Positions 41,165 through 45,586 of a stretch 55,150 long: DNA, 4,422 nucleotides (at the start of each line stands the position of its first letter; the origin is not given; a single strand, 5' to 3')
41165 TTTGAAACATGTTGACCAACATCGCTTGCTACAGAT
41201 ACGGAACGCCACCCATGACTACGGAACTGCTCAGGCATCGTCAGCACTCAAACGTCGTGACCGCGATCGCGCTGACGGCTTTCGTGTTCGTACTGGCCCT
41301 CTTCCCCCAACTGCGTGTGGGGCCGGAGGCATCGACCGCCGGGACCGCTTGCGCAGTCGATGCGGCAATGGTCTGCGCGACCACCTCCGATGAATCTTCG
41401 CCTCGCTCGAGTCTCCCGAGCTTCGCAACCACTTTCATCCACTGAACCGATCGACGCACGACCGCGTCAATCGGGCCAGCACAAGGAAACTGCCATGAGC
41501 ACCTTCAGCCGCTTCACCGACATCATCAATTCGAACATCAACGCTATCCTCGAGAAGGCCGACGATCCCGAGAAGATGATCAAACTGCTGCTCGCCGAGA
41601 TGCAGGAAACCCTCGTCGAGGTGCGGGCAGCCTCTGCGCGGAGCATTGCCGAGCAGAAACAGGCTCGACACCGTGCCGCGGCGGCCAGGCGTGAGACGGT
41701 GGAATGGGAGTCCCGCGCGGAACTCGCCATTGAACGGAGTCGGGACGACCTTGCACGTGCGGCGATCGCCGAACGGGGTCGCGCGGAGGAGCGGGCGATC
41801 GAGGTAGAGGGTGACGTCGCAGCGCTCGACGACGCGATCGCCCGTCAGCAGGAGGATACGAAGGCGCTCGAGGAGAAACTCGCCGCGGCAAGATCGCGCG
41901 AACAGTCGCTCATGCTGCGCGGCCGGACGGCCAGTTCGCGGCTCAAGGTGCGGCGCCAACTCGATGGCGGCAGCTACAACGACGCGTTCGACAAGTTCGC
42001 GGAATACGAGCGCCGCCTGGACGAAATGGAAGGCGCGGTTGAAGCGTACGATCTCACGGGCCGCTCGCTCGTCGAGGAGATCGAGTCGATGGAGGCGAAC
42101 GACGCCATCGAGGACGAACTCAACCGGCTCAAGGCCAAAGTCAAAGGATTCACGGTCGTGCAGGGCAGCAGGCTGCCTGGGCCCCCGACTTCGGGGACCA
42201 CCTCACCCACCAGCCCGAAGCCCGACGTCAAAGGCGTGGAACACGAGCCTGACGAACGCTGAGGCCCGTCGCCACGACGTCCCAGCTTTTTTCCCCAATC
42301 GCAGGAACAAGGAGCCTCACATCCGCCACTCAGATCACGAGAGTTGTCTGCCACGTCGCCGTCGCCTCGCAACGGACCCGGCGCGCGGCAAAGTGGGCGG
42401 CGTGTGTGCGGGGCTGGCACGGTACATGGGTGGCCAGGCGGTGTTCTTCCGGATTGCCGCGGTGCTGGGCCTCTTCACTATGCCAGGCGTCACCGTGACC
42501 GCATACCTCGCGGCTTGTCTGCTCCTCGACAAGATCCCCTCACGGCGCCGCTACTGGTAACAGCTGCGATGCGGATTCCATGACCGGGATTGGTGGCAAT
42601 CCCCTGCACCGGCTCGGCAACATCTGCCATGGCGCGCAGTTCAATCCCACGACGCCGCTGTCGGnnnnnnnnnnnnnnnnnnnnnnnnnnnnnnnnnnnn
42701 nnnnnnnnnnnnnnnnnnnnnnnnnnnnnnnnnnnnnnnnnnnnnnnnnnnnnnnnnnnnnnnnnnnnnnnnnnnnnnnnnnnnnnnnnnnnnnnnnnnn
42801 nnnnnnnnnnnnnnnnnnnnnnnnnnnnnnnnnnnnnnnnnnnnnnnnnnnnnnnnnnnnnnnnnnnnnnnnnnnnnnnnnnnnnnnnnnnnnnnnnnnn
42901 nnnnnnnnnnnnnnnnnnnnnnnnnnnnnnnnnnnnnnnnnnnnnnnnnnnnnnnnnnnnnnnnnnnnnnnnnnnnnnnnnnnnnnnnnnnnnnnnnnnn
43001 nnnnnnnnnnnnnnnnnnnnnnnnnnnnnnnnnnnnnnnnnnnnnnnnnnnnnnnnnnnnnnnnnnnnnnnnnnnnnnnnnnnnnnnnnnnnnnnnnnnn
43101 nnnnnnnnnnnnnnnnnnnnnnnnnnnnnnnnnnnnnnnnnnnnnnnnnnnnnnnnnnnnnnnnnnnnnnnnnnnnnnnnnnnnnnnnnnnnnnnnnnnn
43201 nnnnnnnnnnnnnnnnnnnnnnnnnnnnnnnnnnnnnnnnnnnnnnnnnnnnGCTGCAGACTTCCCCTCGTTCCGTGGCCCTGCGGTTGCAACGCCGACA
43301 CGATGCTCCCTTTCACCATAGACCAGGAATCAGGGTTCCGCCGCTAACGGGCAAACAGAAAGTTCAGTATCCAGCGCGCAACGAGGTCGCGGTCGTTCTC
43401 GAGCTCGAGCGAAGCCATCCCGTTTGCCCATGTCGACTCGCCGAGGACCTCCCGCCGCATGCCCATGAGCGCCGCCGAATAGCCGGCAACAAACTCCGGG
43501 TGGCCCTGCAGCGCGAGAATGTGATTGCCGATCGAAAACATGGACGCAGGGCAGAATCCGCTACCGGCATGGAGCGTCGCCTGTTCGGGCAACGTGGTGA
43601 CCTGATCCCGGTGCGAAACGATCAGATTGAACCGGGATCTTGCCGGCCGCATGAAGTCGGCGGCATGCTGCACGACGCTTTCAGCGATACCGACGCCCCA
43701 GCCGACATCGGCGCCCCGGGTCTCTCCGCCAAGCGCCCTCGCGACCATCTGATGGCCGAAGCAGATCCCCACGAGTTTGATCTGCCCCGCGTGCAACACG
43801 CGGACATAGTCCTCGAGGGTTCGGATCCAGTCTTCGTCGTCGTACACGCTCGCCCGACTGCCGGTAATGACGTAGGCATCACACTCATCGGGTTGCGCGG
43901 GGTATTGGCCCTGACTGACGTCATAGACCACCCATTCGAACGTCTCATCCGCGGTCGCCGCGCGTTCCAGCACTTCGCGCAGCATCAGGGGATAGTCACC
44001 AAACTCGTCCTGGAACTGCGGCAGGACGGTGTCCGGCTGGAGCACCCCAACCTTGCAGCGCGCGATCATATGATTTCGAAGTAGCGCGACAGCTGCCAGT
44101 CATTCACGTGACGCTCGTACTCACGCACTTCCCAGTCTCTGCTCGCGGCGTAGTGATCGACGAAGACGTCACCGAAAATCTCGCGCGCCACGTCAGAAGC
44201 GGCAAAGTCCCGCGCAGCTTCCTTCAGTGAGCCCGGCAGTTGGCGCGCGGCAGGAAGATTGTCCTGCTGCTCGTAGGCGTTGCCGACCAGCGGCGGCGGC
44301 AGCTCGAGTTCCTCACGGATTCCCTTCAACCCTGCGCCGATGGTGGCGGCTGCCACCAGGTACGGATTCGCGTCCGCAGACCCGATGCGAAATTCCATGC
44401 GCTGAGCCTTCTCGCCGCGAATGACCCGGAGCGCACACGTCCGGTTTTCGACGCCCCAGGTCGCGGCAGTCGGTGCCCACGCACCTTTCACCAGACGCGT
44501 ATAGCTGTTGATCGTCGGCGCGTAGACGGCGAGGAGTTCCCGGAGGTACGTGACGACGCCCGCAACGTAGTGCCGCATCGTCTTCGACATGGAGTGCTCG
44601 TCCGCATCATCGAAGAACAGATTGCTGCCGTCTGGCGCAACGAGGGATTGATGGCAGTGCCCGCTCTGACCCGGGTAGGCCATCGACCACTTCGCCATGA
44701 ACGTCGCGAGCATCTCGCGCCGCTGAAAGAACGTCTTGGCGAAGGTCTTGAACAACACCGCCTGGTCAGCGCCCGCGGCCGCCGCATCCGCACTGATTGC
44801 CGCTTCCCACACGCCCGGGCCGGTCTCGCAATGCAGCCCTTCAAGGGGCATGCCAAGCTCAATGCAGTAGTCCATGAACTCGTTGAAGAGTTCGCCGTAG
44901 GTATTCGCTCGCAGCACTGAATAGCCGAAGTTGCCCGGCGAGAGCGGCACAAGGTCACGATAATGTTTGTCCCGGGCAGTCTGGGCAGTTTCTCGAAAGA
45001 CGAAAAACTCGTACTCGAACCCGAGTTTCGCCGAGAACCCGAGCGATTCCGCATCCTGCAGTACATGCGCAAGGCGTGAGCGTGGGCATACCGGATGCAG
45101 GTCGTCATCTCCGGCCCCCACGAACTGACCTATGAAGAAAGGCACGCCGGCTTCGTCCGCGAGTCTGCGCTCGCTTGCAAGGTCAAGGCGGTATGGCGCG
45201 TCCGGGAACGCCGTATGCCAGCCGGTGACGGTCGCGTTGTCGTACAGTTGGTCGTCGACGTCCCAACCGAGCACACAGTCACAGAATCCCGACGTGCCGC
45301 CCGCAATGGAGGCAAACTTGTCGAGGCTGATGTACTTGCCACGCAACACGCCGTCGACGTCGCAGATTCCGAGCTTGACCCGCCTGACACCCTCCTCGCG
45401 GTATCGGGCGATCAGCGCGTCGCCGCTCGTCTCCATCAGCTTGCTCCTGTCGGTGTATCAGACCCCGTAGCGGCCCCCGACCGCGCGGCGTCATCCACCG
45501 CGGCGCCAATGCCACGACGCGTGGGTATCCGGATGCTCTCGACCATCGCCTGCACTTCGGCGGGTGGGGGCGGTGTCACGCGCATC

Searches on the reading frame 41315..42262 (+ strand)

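Call 68: search_protein_families(library=pfam, proteins=[window:41315-42262:+], max_evalue=0.0001)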
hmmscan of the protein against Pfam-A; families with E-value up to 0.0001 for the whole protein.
window:41315-42262:+ (315 aa): 1 family
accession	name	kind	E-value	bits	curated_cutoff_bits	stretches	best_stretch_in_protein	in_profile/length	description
PF04012.17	PspA_IM30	-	4.5e-32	111.9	33.9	1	63-275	2-218/220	PspA/IM30 family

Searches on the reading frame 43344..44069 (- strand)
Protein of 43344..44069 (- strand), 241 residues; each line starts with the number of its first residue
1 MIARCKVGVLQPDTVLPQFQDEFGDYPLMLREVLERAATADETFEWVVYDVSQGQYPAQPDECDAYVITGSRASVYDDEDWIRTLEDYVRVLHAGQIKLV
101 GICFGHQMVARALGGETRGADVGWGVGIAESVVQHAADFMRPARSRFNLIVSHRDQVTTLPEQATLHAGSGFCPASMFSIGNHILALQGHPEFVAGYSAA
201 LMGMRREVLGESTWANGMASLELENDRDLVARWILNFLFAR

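Call 68: search_protein_families(library=pfam, proteins=[window:43344-44069:-], max_evalue=0.0001)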
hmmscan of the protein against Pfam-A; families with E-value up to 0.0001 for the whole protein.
window:43344-44069:- (241 aa): 1 family
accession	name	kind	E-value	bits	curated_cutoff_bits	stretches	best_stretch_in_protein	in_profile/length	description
PF00117.34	GATase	-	2.9e-10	40.6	22.8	1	61-196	41-176/190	Glutamine amidotransferase class-I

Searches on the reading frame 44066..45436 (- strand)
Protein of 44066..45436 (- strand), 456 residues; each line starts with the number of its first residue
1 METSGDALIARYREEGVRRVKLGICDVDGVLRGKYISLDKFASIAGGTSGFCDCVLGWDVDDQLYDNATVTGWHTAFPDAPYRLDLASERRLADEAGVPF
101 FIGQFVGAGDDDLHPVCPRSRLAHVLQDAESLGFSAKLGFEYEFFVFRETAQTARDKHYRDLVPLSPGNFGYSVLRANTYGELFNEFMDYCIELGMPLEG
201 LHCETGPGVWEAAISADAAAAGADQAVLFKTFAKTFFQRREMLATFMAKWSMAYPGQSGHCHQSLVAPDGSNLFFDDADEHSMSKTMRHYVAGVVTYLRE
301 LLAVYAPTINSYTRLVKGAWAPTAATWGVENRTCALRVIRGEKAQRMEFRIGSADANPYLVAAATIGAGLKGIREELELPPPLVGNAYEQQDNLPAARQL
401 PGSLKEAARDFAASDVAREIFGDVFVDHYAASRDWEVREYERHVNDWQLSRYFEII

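Call 68: search_protein_families(library=pfam, proteins=[window:44066-45436:-], max_evalue=0.0001)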
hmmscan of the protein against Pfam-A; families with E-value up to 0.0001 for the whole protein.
window:44066-45436:- (456 aa): 1 family
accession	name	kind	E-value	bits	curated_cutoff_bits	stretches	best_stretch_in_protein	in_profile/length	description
PF00120.29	Gln-synt_C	-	8.5e-97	324.7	24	1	116-452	2-344/344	Glutamine synthetase, catalytic domain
